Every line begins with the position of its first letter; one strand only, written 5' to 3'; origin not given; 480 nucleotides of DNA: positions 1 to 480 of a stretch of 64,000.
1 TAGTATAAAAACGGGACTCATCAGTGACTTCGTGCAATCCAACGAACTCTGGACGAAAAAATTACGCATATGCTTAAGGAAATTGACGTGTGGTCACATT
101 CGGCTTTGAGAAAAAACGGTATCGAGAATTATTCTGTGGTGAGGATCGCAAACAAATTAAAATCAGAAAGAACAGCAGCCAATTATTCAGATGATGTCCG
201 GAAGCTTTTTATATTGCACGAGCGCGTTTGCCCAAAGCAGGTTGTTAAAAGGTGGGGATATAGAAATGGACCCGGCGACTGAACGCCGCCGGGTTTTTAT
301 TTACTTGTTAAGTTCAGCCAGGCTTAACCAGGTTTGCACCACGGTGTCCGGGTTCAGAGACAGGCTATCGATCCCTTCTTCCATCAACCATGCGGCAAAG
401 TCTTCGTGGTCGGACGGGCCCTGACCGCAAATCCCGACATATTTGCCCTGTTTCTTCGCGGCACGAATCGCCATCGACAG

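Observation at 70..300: Unassigned 70-codon ORF ending inside a plus-strand terminator hairpin, convergent with ppsA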

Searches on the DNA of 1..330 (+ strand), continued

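Call 42: search_dna_similar(query=window:75-268:+, collection=ecoli_genomes, mode=distant, max_rows=25, rows=spread)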
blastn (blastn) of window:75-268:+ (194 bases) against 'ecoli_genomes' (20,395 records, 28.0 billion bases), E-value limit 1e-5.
Records with a match: 114; places in all: 114; records where one place covers at least 80% of the query: 114.
Genomes with a match: 114 of 5426; with a place that covers at least 80% of the query: 114. Places per genome that has any: lowest 1, median 1, highest 1. On chromosomes: 114 places; on plasmids: 0.
Best place of each record, by identity: >=99% 42; 95-99% 38; 90-95% 34.
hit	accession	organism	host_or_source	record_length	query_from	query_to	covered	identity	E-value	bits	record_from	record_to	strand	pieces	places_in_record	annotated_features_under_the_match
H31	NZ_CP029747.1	Escherichia coli strain 2016C-3878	Homo sapiens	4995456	1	194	100%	100.0%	9e-94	351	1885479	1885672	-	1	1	none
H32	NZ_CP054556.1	Escherichia coli strain LWY24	chicken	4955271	1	194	100%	100.0%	9e-94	351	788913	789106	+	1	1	none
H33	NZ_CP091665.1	Escherichia coli strain KOr019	river water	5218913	1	194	100%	100.0%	9e-94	351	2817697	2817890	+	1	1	none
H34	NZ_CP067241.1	Escherichia coli strain P19_598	surface water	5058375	1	194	100%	100.0%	9e-94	351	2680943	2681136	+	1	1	none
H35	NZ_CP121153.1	Escherichia coli strain E57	bovine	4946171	1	194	100%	100.0%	9e-94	351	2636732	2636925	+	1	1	none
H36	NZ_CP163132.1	Escherichia coli strain W4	Homo sapiens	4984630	1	194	100%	100.0%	9e-94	351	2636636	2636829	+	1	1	none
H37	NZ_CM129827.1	Escherichia coli strain ECOD1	mink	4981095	1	194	100%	100.0%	9e-94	351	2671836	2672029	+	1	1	none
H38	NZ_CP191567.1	Escherichia coli strain TL20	patient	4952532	1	194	100%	100.0%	9e-94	351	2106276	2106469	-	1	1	none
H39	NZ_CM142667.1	Escherichia coli strain UID2309220009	Homo sapiens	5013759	1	194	100%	100.0%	9e-94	351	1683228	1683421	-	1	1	none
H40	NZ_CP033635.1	Escherichia coli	chicken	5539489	1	194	100%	98.5%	2e-89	337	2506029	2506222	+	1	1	none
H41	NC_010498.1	Escherichia coli SMS-3-5 strain SMS-3-5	-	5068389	1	194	100%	98.5%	2e-89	337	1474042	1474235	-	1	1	none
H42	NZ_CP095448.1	Escherichia coli strain LS45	chicken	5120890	1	194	100%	98.5%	2e-89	337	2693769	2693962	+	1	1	none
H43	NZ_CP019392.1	Escherichia coli strain XH992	Homo sapiens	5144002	1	194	100%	98.5%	2e-89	337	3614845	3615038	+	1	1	none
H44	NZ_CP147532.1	Escherichia coli strain GN03139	Homo sapiens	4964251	1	194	100%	98.5%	2e-89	337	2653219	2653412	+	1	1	none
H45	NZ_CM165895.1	Escherichia coli strain N32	Homo sapiens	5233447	1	194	100%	98.5%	2e-89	337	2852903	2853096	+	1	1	none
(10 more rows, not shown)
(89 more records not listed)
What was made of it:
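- RefSeq annotates nothing under positions 75-268 in any of the 25 records listed out of 114 (call 42).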

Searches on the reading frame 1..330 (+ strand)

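Call 27: find_related_loci(query=L001:10412-11812:-, collection=genome_contigs, flank=6000)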
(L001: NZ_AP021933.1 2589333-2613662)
Query L001:10412-11812:- (466 aa) in genome_contigs; peptide patterns used: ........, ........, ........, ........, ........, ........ (x = any residue, [..] = any of these).
52 stretches matched a pattern; 10 encode a relative of the query (tblastn E <= 1e-3); 10 distinct loci.
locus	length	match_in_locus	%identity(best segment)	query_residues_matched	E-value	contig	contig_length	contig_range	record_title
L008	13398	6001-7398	100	1-466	0e+0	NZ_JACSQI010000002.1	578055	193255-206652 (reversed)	Escherichia whittamii strain Sa2BVA5 NODE_2_length_578055_cov_7.746463, whole genome shotgun sequence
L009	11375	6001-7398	99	1-466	0e+0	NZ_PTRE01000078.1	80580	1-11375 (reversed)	Escherichia sp. MOD1-EC7003 MOD1-EC7003_78_length_80582_cov_110, whole genome shotgun sequence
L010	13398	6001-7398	92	1-466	0e+0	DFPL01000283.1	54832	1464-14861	MAG TPA_asm: Enterobacteriaceae bacterium UBA3516 UBA3516_contig_485, whole genome shotgun sequence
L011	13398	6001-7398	95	1-466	0e+0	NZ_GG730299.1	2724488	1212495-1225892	Citrobacter youngae ATCC 29220 Scfld0, whole genome shotgun sequence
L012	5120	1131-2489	77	14-466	0e+0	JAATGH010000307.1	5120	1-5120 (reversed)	MAG: Enterobacterales bacterium isolate bin_314 k141_11751864, whole genome shotgun sequence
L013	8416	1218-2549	43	23-466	9e-129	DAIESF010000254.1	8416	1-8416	MAG TPA_asm: Gemmatimonadetes bacterium isolate clean1220 k141_1135256, whole genome shotgun sequence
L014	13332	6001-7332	43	23-466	2e-124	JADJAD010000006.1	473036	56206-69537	MAG: Gemmatimonadetes bacterium isolate AalW_18-Q3-R10-53_BATAC.281 tig00005177-10-4724870, whole genome shotgun sequenc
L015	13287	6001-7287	41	19-441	8e-100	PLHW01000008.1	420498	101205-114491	MAG: Acidobacteriaceae bacterium isolate bog_205 73.20110800_S1M.45_contig_47, whole genome shotgun sequence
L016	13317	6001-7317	22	20-455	6e-9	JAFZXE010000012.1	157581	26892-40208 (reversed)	MAG: Bacteroidales bacterium isolate RGIG8179 Water_buffalos_Rumen-3__c505912, whole genome shotgun sequence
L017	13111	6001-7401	22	8-455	1e-7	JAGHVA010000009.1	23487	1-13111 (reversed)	MAG: Candidatus Colimorpha onthohippi isolate E5_36 c_000001248581, whole genome shotgun sequence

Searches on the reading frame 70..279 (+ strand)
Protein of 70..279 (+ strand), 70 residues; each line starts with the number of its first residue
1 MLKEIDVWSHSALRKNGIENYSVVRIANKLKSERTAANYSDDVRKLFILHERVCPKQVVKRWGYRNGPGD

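Call 12: search_protein_families(library=pfam, proteins=[window:70-279:+], max_evalue=10)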
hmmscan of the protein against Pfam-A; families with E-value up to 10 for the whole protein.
seq(70 aa): 0 families
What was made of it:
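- On Protein-coding small gene (sORF): Pfam: none (call 12).
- No Pfam family (call 12).
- Tried and rejected: Pfam scan of the 70-aa and 77-aa ORFs: nothing (call 12).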

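Call 15: find_homologous_proteins(query=window:70-279:+, max_evalue=0.01)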
Query seq(70 aa) (70 aa): 3 proteins with E <= 0.01 among 3 candidates.
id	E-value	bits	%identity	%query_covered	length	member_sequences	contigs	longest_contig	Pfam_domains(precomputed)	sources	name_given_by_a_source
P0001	1.2e-24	103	91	80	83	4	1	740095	-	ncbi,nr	ncbi:hypothetical protein CRU79_08555 [Escherichia sp. E4385]|nr:hypothetical protein CRU79_08555 [E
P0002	7.8e-22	94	82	80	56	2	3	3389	-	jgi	-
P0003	2.2e-20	90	83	77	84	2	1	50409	-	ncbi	ncbi:hypothetical protein, partial [Escherichia coli]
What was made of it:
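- Only Escherichia hits among 5.8 billion clusters (call 15).
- Tried and rejected: Word-indexed search of 5.8 billion protein clusters: only three Escherichia hits of differing length (call 15).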

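Call 18: find_encoding_contigs(protein=P0001, flank=8000, max_places=3)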
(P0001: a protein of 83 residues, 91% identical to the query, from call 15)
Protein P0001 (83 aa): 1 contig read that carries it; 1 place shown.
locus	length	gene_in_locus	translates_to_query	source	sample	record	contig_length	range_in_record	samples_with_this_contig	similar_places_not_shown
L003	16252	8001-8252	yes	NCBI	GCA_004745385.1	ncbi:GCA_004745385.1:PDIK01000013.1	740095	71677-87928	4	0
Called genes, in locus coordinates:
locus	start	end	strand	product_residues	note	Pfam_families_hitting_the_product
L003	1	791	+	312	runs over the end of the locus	PF01012:ETF, PF00766:ETF_alpha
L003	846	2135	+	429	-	PF01266:DAO, PF01494:FAD_binding_3, PF03486:HI0933_like, PF07992:Pyr_redox_2 (weak), PF12831:FAD_oxidored, PF01266:DAO, PF21162:ETFQO_UQ-bd, PF26311:ETF-QO_FixC_C, +4 more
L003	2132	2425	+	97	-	-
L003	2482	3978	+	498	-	PF00501:AMP-binding, PF13193:AMP-binding_C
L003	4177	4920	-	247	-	PF00106:adh_short, PF08659:KR (weak), PF13561:adh_short_C2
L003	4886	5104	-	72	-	PF04074:DUF386 (weak)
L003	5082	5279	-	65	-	PF04074:DUF386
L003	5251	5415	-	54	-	-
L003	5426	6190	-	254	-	PF00389:2-Hacid_dh, PF02826:2-Hacid_dh_C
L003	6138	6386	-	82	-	-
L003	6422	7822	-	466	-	PF00939:Na_sulph_symp, PF03600:CitMHS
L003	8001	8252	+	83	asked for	-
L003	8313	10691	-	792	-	PF01326:PPDK_N, PF00391:PEP-utilizers, PF02896:PEP-utilizers_C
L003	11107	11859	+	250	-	PF03618:Kinase-PPPase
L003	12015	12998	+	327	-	PF00793:DAHP_synth_1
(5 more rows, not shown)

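Call 19: find_encoding_contigs(protein=P0003, flank=8000, max_places=3)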
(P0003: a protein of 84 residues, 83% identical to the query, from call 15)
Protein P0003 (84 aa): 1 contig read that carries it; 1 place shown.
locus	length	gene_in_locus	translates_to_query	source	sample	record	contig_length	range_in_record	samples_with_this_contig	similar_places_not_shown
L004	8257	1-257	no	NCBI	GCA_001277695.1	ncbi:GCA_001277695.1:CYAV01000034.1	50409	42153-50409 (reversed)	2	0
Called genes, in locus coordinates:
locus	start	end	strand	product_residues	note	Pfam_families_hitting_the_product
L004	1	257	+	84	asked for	?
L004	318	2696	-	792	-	PF01326:PPDK_N, PF00391:PEP-utilizers, PF02896:PEP-utilizers_C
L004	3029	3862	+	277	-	PF03618:Kinase-PPPase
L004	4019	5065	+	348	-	PF00793:DAHP_synth_1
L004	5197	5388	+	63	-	PF10636:hemP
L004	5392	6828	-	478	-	PF02696:SelO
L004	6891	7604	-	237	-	PF00563:EAL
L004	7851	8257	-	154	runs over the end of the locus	PF00877:NLPC_P60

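Call 55: list_cluster_members(proteins=[window:70-279:+, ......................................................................, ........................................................])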
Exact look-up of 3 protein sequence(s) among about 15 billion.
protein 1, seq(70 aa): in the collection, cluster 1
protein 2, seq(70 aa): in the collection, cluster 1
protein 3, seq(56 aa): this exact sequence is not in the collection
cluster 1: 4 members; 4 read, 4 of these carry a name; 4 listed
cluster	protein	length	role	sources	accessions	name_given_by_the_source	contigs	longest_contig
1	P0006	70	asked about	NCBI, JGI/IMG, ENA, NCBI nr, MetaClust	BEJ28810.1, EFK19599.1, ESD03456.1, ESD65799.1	hypothetical protein HMPREF1608_04287 [Escherichia coli 908525] | hypothetical protein | hypothetical protein HMPREF9530_03802 [Escherichia coli MS 21-1]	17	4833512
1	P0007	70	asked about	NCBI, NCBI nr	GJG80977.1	hypothetical protein NIHE151569_09030 [Escherichia coli]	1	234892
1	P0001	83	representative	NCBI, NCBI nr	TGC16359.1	hypothetical protein CRU79_08555 [Escherichia sp. E4385]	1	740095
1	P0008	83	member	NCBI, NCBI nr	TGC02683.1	hypothetical protein CRG92_02855 [Escherichia sp. E2586]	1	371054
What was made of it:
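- The exact 70-aa sequence has been called 'hypothetical protein' in a few GenBank submissions (call 55). Some annotation pipelines call it (call 55).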

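Call 57: find_encoding_contigs(protein=P0008, flank=3000, max_places=2)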
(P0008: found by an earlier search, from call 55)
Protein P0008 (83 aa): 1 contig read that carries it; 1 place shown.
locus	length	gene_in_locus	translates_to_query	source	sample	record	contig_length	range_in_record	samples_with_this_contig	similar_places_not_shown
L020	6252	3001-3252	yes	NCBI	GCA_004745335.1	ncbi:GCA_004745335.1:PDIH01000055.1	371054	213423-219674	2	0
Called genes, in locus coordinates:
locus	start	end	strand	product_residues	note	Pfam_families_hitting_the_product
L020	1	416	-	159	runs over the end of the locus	PF04074:DUF386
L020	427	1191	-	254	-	PF00389:2-Hacid_dh, PF02826:2-Hacid_dh_C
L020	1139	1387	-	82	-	-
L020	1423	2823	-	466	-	PF00939:Na_sulph_symp, PF03600:CitMHS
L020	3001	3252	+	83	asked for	-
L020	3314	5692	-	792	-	PF01326:PPDK_N, PF00391:PEP-utilizers, PF02896:PEP-utilizers_C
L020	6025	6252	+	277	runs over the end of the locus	PF03618:Kinase-PPPase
